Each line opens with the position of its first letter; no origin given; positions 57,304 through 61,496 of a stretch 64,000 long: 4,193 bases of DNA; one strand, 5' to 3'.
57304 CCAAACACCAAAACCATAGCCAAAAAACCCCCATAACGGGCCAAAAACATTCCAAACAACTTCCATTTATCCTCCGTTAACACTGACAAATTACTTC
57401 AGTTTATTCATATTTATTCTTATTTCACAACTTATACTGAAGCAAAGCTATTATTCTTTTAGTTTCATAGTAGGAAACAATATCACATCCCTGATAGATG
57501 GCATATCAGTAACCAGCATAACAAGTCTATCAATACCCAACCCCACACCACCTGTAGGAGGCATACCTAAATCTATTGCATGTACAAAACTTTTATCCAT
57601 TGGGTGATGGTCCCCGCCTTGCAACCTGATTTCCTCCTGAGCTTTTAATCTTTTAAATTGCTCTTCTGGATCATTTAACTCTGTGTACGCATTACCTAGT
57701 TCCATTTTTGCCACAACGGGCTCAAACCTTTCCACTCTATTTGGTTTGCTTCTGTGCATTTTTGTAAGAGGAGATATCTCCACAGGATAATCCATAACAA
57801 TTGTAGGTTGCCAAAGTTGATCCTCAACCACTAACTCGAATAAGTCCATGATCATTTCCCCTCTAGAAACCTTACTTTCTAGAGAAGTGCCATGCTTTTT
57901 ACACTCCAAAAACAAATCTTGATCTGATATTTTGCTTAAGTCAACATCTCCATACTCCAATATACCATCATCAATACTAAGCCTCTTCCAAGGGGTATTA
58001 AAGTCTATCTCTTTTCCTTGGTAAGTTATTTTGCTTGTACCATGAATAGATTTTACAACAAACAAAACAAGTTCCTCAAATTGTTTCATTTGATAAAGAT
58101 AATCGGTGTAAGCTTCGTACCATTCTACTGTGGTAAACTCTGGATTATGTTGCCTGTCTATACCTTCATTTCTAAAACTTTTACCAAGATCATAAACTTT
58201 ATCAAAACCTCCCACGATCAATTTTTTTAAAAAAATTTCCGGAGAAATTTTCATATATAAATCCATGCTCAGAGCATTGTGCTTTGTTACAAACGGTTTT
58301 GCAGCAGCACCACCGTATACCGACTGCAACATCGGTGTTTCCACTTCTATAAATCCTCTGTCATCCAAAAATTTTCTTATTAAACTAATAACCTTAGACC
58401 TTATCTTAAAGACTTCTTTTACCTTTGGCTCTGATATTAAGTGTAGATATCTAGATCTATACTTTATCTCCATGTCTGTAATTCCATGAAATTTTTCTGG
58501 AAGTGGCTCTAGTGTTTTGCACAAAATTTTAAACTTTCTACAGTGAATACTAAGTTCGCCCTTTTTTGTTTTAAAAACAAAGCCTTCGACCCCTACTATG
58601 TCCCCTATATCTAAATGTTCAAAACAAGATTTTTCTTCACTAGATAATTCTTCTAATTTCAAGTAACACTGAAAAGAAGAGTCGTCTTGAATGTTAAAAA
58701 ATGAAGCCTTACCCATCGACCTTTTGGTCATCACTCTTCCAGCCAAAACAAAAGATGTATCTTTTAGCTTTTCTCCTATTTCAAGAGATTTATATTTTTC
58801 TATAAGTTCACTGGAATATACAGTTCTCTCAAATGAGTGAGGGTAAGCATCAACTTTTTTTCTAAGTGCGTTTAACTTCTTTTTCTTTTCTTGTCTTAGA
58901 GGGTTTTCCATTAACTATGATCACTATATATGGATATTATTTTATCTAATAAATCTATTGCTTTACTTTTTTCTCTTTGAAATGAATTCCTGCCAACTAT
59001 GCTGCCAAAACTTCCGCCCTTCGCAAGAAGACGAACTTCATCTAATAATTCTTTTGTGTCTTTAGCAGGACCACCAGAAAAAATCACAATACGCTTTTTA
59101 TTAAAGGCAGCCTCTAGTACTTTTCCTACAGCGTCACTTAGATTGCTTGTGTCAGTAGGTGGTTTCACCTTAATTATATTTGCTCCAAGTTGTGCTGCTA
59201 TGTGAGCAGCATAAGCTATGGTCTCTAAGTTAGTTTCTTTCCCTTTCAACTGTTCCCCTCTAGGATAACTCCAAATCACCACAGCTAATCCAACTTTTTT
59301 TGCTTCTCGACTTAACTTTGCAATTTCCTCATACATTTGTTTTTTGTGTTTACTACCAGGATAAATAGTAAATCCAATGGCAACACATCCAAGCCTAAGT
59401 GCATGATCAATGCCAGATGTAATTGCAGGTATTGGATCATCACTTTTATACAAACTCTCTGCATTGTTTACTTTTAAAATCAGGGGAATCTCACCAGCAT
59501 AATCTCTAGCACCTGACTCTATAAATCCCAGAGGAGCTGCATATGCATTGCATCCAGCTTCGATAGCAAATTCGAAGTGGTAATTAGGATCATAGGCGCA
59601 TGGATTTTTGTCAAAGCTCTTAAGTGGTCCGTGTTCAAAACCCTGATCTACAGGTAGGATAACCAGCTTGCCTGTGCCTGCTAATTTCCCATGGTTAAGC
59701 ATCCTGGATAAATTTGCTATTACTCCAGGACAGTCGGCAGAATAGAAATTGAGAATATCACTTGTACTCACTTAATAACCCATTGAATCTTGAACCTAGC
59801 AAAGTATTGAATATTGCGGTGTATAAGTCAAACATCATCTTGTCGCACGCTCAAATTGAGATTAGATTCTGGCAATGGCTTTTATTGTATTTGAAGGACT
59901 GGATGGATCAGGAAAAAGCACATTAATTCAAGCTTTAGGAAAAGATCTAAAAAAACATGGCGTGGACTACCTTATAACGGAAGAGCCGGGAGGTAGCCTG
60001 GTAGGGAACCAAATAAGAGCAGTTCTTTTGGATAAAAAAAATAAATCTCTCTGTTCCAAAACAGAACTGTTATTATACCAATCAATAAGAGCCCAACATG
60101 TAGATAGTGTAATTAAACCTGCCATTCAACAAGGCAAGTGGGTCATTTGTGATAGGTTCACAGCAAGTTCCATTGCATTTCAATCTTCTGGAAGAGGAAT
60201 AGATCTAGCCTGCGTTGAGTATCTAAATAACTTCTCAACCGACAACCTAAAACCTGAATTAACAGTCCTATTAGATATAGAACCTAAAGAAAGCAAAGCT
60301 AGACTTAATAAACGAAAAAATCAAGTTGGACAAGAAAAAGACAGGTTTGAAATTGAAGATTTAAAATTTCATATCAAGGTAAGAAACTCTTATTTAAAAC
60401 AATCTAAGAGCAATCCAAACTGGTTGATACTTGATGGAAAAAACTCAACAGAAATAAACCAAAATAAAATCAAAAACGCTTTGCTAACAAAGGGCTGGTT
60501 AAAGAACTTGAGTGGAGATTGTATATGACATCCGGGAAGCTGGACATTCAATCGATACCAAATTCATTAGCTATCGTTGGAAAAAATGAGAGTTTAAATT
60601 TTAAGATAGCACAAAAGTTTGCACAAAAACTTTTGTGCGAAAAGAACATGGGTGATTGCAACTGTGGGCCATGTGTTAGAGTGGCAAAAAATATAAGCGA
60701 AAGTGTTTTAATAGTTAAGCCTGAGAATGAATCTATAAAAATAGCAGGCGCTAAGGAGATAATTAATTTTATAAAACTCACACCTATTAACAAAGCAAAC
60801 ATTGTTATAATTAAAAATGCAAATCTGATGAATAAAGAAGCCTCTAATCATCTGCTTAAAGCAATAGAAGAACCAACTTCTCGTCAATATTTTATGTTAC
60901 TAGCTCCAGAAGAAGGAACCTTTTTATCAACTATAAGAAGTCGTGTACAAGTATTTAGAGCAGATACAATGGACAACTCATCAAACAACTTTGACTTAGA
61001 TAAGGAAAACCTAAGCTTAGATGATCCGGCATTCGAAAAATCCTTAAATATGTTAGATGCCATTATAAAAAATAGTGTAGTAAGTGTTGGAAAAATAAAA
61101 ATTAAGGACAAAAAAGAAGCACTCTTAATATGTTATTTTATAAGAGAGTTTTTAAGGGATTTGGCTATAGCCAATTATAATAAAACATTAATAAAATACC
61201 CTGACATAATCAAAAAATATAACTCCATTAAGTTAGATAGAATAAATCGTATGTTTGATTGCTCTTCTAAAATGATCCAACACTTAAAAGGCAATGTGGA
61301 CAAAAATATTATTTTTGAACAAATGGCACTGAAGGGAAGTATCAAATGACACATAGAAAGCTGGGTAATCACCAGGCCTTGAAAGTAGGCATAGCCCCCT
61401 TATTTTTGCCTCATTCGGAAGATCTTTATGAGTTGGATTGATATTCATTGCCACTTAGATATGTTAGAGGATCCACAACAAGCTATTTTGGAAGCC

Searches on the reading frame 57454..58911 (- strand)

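Call 56: search_protein_families(library=pfam, proteins=[window:57454-58911:-], max_evalue=0.001)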
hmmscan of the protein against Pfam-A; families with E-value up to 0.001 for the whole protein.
window:57454-58911:- (486 aa): 3 families
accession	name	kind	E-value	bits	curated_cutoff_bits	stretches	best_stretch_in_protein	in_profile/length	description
PF00152.25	tRNA-synt_2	-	1.7e-86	290.6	25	1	146-482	1-307/308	tRNA synthetases class II (D, K and N)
PF01336.31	tRNA_anti-codon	-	2.9e-15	56.4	27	1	55-130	2-75/75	OB-fold nucleic acid binding domain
PF01409.25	tRNA-synt_2d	-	9.6e-06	25.7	19.8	0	240-307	106-172/246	tRNA synthetases class II core domain (F)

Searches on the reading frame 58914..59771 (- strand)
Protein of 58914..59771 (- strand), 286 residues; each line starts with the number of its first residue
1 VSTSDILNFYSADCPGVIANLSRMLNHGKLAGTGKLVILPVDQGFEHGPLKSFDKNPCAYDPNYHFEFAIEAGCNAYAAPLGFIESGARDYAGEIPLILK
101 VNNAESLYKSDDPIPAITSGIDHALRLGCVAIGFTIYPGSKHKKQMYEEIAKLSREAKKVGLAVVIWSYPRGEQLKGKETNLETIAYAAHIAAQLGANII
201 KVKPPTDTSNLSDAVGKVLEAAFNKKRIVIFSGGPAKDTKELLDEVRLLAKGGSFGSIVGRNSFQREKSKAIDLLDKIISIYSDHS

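Call 56: search_protein_families(library=pfam, proteins=[window:58914-59771:-], max_evalue=0.001)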
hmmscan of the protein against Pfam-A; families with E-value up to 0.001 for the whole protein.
window:58914-59771:- (286 aa): 1 family
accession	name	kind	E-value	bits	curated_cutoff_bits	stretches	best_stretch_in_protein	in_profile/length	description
PF01791.15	DeoC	-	5.1e-38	131.4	23.8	1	37-266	2-229/229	DeoC/LacD family aldolase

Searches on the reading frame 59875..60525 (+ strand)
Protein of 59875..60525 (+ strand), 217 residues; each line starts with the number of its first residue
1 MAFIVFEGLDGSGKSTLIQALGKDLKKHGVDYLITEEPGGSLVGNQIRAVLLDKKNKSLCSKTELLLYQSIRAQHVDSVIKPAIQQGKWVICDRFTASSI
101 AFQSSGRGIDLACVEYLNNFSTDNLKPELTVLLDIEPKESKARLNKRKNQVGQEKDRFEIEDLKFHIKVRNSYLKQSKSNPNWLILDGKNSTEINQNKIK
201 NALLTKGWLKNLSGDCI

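Call 56: search_protein_families(library=pfam, proteins=[window:59875-60525:+], max_evalue=0.001)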
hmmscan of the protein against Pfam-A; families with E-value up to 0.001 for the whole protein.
window:59875-60525:+ (217 aa): 5 families
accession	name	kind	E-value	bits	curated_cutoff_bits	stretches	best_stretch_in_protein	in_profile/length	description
PF02223.23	Thymidylate_kin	-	3.1e-48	164.3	27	1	6-199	1-185/185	Thymidylate kinase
PF13521.12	AAA_28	-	1.1e-05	26.2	27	1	4-105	2-92/164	AAA domain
PF01712.25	dNK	-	0.00014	22.1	27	1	4-201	1-196/203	Deoxynucleoside kinase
PF13207.12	AAA_17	-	0.00045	20.9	27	0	8-154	2-129/136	AAA domain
PF13238.12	AAA_18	-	0.00068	20.5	29.4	0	4-163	1-127/128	AAA domain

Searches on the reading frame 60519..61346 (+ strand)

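Call 56: search_protein_families(library=pfam, proteins=[window:60519-61346:+], max_evalue=0.001)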
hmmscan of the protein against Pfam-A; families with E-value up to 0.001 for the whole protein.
window:60519-61346:+ (276 aa): 1 family
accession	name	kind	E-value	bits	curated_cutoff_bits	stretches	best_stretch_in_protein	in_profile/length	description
PF13177.12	DNA_pol3_delta2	-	1.2e-30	107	27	1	11-148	16-157/161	DNA polymerase III, delta subunit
